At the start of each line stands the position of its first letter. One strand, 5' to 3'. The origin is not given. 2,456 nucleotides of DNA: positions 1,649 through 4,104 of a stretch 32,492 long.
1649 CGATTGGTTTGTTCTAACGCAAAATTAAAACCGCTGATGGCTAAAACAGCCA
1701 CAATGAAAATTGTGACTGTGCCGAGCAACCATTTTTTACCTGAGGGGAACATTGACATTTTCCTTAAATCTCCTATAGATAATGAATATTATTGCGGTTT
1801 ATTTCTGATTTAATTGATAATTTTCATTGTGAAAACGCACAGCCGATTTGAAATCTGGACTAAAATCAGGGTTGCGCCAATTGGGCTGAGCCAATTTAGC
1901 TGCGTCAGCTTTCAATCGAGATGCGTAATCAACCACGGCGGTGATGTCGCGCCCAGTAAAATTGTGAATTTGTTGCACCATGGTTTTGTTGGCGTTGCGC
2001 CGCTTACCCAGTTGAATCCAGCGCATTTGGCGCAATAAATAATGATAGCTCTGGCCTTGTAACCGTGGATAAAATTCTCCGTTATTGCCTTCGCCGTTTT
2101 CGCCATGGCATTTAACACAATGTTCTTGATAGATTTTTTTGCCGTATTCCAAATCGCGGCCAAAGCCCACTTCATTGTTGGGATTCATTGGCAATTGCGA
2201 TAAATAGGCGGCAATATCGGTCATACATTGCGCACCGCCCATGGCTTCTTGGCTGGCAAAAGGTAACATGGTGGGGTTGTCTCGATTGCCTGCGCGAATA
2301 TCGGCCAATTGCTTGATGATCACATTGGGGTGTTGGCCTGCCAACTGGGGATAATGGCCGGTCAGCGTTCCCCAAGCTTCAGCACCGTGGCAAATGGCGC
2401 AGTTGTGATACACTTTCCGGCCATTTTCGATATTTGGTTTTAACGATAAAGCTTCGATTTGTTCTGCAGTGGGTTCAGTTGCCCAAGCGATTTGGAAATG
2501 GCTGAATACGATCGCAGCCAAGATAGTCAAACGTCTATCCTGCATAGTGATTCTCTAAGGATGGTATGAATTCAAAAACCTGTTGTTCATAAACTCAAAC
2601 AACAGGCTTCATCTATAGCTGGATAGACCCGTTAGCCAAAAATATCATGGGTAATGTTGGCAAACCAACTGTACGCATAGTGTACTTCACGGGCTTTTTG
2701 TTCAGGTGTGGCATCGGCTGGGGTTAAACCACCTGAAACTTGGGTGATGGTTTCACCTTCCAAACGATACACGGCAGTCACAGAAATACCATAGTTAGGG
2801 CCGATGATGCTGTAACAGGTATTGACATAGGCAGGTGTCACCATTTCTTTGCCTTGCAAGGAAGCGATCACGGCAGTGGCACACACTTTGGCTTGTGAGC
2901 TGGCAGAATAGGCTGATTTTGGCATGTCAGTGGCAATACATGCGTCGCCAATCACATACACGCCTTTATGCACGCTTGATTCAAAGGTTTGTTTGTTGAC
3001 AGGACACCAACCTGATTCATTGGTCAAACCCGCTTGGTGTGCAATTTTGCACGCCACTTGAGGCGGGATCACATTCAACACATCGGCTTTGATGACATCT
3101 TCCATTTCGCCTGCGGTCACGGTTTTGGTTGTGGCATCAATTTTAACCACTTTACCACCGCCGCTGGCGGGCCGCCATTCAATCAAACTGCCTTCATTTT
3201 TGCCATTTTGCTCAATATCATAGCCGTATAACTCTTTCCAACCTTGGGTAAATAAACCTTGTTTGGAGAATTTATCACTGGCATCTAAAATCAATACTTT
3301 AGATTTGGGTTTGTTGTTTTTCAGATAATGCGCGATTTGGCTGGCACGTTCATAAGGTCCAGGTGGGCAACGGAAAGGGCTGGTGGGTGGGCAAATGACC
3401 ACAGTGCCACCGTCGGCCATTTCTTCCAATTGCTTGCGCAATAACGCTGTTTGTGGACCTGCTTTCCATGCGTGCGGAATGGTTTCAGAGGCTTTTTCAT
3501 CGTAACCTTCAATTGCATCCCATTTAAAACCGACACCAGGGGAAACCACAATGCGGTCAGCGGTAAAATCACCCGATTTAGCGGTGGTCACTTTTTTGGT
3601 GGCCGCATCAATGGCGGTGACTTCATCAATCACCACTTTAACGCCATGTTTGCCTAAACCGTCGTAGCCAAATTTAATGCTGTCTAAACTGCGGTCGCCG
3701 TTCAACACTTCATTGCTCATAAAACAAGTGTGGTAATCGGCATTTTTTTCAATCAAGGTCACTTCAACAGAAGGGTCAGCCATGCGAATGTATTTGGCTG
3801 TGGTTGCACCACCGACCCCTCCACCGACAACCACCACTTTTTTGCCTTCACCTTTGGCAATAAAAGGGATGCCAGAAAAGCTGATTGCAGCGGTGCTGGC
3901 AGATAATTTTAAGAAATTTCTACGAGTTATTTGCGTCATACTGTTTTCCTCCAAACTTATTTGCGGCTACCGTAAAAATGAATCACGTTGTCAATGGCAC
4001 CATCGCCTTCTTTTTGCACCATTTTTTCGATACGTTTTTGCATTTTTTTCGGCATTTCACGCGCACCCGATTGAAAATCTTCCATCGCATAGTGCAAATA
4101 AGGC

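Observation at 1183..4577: fccAB sulfide dehydrogenase operon extended by a c4-like diheme cytochrome and a NapC/NirT-type membrane tetraheme cytochrome, then a secreted ankyrin-repeat protein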

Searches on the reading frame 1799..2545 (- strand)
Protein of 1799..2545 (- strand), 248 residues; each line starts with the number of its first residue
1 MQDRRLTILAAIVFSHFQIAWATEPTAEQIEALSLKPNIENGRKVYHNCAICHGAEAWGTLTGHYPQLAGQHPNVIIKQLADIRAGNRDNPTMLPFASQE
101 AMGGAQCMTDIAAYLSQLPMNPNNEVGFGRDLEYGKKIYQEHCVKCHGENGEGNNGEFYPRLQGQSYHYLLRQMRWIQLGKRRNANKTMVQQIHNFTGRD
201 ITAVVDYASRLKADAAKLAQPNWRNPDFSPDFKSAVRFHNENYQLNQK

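Call 3: search_protein_families(library=pfam, proteins=[window:1799-2545:-], max_evalue=0.01)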
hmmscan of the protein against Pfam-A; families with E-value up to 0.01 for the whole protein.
window:1799-2545:- (248 aa): 4 families
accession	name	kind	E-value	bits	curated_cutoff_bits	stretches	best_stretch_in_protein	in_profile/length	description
PF00034.26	Cytochrom_C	-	1.2e-16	62.2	21.3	2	133-207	2-85/90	Cytochrome c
PF13442.11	Cytochrome_CBB3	-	5.1e-13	49.6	27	2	132-207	3-67/68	Cytochrome C oxidase, cbb3-type, subunit III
PF22113.1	Mtrc-MtrF_II-IV_dom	-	0.0063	16.5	30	0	36-150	71-166/176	Outer membrane cytochrome MtrC/MtrF-like, domains II/IV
PF14495.11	Cytochrom_C550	-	0.0071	16.5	27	0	130-148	24-42/136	Cytochrome c-550 domain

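Call 4: search_protein_families(library=ncbifam, proteins=[window:1799-2545:-], max_evalue=0.01)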
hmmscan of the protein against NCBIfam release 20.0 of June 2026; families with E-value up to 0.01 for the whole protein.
window:1799-2545:- (248 aa): 13 families
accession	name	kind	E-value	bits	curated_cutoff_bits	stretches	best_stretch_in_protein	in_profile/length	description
NF050122.1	bc1_QcrC_actin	exception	2.2e-12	46.8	200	2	129-211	38-117/253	cytochrome bc1 complex diheme cytochrome c subunit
NF049874.1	PdsA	exception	4.7e-11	42.9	330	1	108-208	95-194/198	periplasmic diheme shuttle PdsA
TIGR00782.1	ccoP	equivalog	2.4e-10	40.2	179.95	1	42-212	110-282/285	cytochrome-c oxidase, cbb3-type subunit III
NF011054.0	PRK14486.1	equivalog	7.1e-08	32.3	447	1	133-212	216-291/294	putative bifunctional cbb3-type cytochrome c oxidase subunit II/cytochrome c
NF045773.1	cytochro_C550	exception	3.2e-07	30.3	125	1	135-164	52-78/118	cytochrome c550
NF045774.1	cytochro_C551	exception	8.6e-07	28.9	118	1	133-156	40-63/110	cytochrome c551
TIGR02603.1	CxxCH_TIGR02603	domain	1e-06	28.8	68.15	0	38-73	2-40/134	putative heme-binding domain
TIGR04485.1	thiosulf_SoxX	equivalog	6.1e-06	26.9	61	0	142-195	4-44/78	sulfur oxidation c-type cytochrome SoxX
NF045930.1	Cytc6PetJCyano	equivalog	0.00065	19.6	135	0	127-149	23-45/110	cytochrome c6 PetJ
TIGR04494.1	c550_PedF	equivalog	0.0009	19.2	122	0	121-151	41-70/133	cytochrome c-550 PedF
TIGR03045.1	PS_II_C550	equivalog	0.00094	18.9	177.75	0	113-148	30-67/159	photosystem II cytochrome c-550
TIGR03872.1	cytochrome_MoxG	equivalog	0.0042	17.2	147.8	0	131-163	43-72/133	cytochrome c(L), periplasmic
TIGR03874.1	4cys_cytochr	equivalog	0.0089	15.8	161.75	0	135-155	36-56/143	c-type cytochrome, methanol metabolism-related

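Call 31: search_solved_structures(query=window:1799-2545:-, show_alignments=2, max_evalue=0.01)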
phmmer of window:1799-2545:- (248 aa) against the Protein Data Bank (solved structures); distinct sequences matched with E-value up to 0.01: 26.
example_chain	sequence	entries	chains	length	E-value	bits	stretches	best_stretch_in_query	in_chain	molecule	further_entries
5lo9_A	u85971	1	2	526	1.9e-16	63.3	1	48-189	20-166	Cytochrome C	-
6q2u_A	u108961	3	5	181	1.8e-14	56.9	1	48-209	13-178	Cytochrome c4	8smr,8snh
8uf3_A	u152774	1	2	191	4.1e-14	55.7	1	36-209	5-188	Cytochrome C4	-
1etp_A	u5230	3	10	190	1.7e-13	53.7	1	42-208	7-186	CYTOCHROME C4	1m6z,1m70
1h1o_A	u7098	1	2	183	4.8e-13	52.2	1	44-209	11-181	CYTOCHROME C-552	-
3mk7_C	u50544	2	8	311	1.3e-08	37.7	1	30-187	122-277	Cytochrome c oxidase, cbb3-type, subunit P | Cbb3-type cytochrome c oxidase subunit CcoP1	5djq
4o1w_A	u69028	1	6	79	2.1e-07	33.8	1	47-116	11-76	Cytochrome c552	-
1fcd_C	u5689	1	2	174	1.2e-06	31.3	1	45-195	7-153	FLAVOCYTOCHROME C SULFIDE DEHYDROGENASE (CYTOCHROME SUBUNIT)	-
3vrd_A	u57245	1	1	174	1.4e-06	31.1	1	45-193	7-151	Flavocytochrome c heme subunit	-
6h5l_B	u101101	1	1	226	2.3e-06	30.4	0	133-154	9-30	Conserved hypothetical cytochrome protein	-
8smr_G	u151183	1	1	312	2.9e-06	30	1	41-161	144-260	Cbb3-type cytochrome c oxidase subunit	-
8snh_G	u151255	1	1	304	2.1e-05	27.2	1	42-160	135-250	Cbb3-type cytochrome c oxidase subunit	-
1cno_A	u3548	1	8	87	2.5e-05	27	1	131-208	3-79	CYTOCHROME C552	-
8yts_A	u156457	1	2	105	3.6e-05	26.4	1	128-204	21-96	Cytochrome C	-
6xkw_p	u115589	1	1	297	7e-05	25.5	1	42-154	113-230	Cbb3-type cytochrome c oxidase subunit CcoP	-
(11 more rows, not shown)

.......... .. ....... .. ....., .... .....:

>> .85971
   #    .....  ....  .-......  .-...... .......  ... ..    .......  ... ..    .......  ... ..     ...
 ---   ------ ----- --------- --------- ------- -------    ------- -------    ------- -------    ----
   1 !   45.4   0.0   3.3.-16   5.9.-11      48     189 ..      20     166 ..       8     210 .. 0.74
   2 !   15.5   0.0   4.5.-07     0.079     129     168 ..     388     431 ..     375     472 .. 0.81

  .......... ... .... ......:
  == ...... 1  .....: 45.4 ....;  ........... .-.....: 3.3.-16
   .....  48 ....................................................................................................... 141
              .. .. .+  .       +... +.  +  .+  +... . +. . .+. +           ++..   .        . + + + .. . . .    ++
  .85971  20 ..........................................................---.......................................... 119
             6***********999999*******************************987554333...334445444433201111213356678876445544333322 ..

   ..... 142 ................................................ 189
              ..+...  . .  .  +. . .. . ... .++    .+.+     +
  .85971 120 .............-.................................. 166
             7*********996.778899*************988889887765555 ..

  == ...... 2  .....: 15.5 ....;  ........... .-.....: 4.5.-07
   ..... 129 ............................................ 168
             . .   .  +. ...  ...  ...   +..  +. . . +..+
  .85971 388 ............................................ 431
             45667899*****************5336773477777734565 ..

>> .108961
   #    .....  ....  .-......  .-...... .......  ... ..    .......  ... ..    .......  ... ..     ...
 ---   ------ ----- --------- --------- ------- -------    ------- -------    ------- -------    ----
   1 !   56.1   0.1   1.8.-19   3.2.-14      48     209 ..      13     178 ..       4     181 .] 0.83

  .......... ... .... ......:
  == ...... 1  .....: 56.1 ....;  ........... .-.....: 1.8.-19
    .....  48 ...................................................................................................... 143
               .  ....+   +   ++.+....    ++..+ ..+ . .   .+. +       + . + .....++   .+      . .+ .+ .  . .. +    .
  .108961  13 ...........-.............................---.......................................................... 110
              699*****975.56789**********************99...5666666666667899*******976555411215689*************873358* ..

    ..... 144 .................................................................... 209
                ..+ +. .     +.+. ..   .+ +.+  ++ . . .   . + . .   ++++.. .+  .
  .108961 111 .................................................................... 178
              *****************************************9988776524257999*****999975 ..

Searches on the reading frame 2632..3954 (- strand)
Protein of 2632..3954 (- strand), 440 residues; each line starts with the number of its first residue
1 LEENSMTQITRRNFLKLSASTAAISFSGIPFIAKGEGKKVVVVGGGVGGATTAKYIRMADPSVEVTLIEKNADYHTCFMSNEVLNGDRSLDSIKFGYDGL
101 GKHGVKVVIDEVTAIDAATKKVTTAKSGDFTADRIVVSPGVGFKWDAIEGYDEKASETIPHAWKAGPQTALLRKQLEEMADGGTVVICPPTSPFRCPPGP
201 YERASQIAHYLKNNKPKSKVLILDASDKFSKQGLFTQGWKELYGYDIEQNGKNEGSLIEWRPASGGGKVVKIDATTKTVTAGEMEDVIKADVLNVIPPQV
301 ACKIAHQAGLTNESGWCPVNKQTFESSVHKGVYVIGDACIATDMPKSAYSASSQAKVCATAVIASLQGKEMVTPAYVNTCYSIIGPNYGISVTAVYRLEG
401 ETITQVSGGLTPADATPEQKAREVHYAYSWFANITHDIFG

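Call 3: search_protein_families(library=pfam, proteins=[window:2632-3954:-], max_evalue=0.01)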
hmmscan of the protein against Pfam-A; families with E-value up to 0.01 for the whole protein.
window:2632-3954:- (440 aa): 7 families
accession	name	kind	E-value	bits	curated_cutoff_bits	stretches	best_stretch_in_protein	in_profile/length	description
PF21706.3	FCSD_central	-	9.4e-48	161.6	27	1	169-297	1-116/116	Sulfide dehydrogenase [flavocytochrome c] flavoprotein chain, central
PF09242.17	FCSD-flav_bind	-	2.3e-25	89.2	26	1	373-439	2-71/71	Flavocytochrome c sulphide dehydrogenase, flavin-binding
PF07992.20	Pyr_redox_2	-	1e-18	68.2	26.1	2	38-153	1-121/291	Pyridine nucleotide-disulphide oxidoreductase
PF01266.30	DAO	-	5e-06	26.7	27.9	1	39-73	1-33/353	FAD dependent oxidoreductase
PF13450.12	NAD_binding_8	-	2.4e-05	25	21.9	1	42-83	1-40/68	NAD(P)-binding Rossmann-like domain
PF10518.14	TAT_signal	-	0.0047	17.3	22.7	1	8-23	1-16/21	TAT (twin-arginine translocation) pathway signal sequence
PF04820.20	Trp_halogenase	-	0.0091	15.3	21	0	39-71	1-35/458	Tryptophan halogenase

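Call 4: search_protein_families(library=ncbifam, proteins=[window:2632-3954:-], max_evalue=0.01)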
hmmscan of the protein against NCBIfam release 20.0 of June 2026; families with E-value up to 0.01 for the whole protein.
window:2632-3954:- (440 aa): 20 families
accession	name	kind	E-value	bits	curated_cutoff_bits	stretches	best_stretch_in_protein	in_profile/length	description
NF049943.1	SQR_III_seleno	exception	3.3e-29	102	525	1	38-373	1-323/406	type III sulfide quinone reductase, selenoprotein subtype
TIGR03169.1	Nterm_to_SelD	hypoth_equivalog_domain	1.8e-09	37.5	310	1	40-371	2-316/365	pyridine nucleotide-disulfide oxidoreductase family protein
NF009454.0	PRK12814.1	equivalog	9.4e-07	27.6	916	1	285-381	421-516/657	putative NADPH-dependent glutamate synthase small subunit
NF010037.0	PRK13512.1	equivalog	5.8e-06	25.4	394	1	38-78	2-44/438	CoA-disulfide reductase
TIGR03385.1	CoA_CoA_reduc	equivalog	1.3e-05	24.2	578.8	1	39-161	1-133/439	CoA-disulfide reductase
NF042949.2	3PPDioc_HcaD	equivalog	3.7e-05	22.6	450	1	38-140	2-107/386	3-phenylpropionate/cinnamic acid dioxygenase ferredoxin--NAD(+) reductase subunit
TIGR01292.1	TRX_reduct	equivalog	0.00012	21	343.45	1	39-152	2-121/300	thioredoxin-disulfide reductase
TIGR03315.1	Se_ygfK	equivalog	0.00013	19.5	835.3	1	276-365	752-838/1012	putative selenate reductase subunit YgfK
TIGR01350.1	lipoamide_DH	equivalog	0.00026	19.8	408.8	0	285-377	254-346/461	dihydrolipoyl dehydrogenase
NF006101.0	PRK08255.1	equivalog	0.00026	19.2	1078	1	39-95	2-56/768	bifunctional salicylyl-CoA 5-hydroxylase/oxidoreductase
TIGR00562.1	proto_IX_ox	equivalog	0.00041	19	97.85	1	38-71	3-36/470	protoporphyrinogen oxidase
NF005313.0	PRK06847.1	subfamily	0.00065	18.8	372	1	38-73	5-38/375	hypothetical protein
NF003609.0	PRK05257.2-5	equivalog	0.0016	17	586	1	36-116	3-80/488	malate:quinone oxidoreductase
NF053679.1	CysteaSynCapA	equivalog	0.0017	17.2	600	0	204-253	189-240/329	cysteate synthase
NF009410.0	PRK12771.1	subfamily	0.0019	16.9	516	0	33-65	134-166/566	NAD(P)-binding protein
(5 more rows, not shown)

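Call 29: search_solved_structures(query=window:2632-3942:-, show_alignments=1)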
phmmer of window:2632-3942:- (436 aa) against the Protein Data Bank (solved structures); distinct sequences matched with E-value up to 0.001: 27.
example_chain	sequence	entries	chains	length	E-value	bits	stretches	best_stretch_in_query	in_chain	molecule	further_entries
1fcd_A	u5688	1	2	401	6.6e-158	529.1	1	33-436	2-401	FLAVOCYTOCHROME C SULFIDE DEHYDROGENASE (FLAVIN-BINDING SUBUNIT)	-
3vrd_B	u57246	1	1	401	2.8e-153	513.9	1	33-436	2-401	Flavocytochrome c flavin subunit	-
5n1t_A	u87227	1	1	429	3.8e-130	437.7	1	2-436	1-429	flavin-binding subunit of sulfide dehydrogenase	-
8dhk_A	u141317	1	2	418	1.6e-08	37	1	35-383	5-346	Sulfide:quinone oxidoreductase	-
6mp5_A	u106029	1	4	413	4.6e-08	35.5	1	35-383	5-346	Sulfide:quinone oxidoreductase, mitochondrial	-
6mo6_A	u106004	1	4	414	4.6e-08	35.5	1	35-383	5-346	Sulfide:quinone oxidoreductase, mitochondrial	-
6oi5_A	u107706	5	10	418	4.7e-08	35.4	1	35-383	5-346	Sulfide:quinone oxidoreductase, mitochondrial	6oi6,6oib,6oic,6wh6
9ift_A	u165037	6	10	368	3.1e-07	32.8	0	32-143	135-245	FSP1 (tetrapod ancestor)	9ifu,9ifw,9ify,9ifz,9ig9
9qrt_A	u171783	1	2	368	3.4e-07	32.6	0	32-143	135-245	FSP1 (tetrapod ancestor; L323A mutant) bound to FAD and NAD+ and compound 2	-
3hyv_A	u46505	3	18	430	6.5e-07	31.7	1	34-215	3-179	Sulfide-quinone reductase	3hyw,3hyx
3ef6_A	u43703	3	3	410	3e-06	29.5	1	36-146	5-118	Toluene 1,2-dioxygenase system ferredoxin--NAD(+) reductase | TodA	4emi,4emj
5na4_A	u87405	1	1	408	4.3e-06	29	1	32-151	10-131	NADH dehydrogenase-like protein SAOUHSC_00878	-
5na1_A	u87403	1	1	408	4.3e-06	29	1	32-151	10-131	NADH dehydrogenase-like protein SAOUHSC_00878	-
7xpi_A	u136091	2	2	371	2.7e-05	26.4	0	311-390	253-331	Apoptosis inducing factor mitochondria associated 2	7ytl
8wik_A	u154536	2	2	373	5e-05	25.5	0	309-367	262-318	Ferroptosis suppressor protein 1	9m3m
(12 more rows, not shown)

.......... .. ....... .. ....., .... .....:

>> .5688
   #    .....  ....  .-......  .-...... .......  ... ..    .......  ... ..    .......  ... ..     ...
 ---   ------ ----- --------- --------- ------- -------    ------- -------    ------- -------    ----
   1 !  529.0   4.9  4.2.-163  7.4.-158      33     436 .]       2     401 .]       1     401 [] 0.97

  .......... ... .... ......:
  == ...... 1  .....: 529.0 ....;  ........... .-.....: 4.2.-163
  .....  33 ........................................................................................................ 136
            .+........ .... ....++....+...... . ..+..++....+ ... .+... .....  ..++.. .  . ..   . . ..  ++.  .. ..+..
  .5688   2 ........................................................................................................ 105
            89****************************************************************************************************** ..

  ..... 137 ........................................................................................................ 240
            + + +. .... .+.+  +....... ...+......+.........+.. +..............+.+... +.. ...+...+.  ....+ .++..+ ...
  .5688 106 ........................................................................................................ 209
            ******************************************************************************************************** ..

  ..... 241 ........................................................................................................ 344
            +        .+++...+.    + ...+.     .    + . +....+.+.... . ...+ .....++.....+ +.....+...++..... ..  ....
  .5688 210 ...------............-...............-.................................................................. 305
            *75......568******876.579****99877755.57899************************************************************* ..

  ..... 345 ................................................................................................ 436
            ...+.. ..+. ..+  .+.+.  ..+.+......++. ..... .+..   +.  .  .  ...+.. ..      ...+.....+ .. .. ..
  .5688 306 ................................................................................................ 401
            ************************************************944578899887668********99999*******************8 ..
